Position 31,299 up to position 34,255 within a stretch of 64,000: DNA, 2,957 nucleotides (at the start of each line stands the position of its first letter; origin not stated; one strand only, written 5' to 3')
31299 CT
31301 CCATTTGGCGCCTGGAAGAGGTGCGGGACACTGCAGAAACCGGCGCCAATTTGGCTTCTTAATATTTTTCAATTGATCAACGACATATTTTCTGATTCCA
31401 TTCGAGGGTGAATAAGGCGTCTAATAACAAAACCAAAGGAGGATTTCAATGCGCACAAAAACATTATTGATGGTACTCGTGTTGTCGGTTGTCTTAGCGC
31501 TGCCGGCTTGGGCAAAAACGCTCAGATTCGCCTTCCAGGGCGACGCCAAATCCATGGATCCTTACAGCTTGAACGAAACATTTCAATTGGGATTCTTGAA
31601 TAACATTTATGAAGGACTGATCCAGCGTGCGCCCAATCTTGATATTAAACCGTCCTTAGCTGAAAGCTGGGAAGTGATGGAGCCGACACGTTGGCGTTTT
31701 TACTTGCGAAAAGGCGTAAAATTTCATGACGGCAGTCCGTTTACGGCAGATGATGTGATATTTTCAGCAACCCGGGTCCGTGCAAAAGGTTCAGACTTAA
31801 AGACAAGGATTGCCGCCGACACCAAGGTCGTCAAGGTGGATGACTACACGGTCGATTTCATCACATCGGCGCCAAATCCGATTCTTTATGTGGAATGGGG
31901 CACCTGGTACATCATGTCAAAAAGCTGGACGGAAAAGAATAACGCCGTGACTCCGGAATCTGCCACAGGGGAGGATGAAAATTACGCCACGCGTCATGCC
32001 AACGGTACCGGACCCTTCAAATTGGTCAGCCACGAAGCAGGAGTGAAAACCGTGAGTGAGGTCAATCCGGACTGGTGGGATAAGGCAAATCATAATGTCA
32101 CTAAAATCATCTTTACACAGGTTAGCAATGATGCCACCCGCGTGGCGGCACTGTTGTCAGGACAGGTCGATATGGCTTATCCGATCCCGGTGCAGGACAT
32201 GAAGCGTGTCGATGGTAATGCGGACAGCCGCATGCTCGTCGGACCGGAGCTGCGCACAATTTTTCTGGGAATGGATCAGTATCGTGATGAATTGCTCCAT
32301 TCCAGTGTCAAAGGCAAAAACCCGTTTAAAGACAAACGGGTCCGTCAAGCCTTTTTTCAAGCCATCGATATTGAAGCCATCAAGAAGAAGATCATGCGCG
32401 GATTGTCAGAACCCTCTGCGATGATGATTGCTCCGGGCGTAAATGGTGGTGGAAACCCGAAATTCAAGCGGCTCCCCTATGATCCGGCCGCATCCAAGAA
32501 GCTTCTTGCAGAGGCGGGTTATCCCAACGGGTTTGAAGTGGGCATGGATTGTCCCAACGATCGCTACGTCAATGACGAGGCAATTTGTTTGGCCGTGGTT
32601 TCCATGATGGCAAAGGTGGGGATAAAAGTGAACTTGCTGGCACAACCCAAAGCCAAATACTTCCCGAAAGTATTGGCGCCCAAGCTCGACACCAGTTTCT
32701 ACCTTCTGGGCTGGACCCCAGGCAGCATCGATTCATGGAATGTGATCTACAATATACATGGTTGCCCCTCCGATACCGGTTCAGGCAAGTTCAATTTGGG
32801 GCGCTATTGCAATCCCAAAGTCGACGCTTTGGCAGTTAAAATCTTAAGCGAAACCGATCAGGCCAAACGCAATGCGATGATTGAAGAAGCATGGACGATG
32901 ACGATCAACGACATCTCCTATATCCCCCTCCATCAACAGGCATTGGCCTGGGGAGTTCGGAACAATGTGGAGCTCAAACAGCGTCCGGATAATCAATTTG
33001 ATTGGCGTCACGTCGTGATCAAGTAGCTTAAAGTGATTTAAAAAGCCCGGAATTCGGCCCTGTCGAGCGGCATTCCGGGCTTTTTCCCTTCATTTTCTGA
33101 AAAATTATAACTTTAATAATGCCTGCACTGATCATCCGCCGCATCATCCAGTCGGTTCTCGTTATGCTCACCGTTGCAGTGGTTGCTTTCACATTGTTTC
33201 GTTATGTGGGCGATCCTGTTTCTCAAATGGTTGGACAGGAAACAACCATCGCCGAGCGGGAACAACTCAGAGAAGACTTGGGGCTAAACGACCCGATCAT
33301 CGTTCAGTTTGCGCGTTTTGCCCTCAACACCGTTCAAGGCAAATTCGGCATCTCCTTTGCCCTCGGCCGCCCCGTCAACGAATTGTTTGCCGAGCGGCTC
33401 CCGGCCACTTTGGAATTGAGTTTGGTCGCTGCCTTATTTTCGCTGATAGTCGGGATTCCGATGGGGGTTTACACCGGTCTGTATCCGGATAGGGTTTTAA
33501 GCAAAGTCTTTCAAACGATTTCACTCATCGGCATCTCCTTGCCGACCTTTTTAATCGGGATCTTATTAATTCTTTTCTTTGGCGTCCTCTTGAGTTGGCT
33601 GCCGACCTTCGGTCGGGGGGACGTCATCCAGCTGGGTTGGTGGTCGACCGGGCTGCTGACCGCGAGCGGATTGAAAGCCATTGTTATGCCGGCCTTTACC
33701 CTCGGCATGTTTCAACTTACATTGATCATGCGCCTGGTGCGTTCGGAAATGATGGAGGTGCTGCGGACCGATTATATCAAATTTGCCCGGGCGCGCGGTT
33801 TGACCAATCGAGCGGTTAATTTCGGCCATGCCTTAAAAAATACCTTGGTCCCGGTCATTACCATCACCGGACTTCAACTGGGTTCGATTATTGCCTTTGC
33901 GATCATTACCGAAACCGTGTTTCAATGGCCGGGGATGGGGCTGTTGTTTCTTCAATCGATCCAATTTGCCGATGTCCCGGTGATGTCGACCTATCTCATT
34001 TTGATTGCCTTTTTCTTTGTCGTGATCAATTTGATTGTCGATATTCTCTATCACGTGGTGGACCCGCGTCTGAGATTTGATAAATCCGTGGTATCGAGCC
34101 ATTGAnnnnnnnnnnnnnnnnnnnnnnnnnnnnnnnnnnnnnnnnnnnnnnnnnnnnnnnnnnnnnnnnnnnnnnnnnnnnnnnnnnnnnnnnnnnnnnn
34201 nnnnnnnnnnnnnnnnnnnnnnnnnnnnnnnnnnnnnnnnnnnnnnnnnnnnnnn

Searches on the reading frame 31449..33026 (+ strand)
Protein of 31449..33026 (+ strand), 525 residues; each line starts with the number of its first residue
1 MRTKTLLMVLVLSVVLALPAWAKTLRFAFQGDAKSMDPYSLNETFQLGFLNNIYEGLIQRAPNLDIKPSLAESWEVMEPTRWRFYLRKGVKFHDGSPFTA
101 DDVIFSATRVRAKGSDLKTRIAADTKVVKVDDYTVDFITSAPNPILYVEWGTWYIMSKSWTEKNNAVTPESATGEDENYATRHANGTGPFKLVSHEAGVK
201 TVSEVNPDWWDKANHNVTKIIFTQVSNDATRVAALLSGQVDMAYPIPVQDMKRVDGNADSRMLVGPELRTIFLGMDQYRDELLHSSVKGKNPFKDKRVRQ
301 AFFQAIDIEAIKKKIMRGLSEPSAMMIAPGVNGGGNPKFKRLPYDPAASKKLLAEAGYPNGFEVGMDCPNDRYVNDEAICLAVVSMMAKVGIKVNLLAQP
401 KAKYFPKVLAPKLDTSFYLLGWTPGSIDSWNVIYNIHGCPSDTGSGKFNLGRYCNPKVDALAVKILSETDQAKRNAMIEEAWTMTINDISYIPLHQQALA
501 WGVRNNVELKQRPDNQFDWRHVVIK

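Call 61: search_protein_families(library=pfam, proteins=[window:31449-33026:+], max_evalue=0.00001)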
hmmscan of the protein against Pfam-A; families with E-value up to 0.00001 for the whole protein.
window:31449-33026:+ (525 aa): 1 family
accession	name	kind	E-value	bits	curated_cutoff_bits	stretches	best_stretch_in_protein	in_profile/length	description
PF00496.27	SBP_bac_5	-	6.3e-85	285.9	32.4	1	66-439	2-363/368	Bacterial extracellular solute-binding proteins, family 5 Middle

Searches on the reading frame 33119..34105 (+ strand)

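Call 61: search_protein_families(library=pfam, proteins=[window:33119-34105:+], max_evalue=0.00001)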
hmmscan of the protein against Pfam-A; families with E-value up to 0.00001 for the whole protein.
window:33119-34105:+ (328 aa): 2 families
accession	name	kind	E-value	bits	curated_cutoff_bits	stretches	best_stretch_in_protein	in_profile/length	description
PF00528.27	BPD_transp_1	-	3.2e-37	128.5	26.4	1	112-319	1-183/184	Binding-protein-dependent transport system inner membrane component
PF19300.4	BPD_transp_1_N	-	2.7e-13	50.5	23.8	1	3-100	3-113/114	Binding-prot-dependent transport system membrane comp, N-term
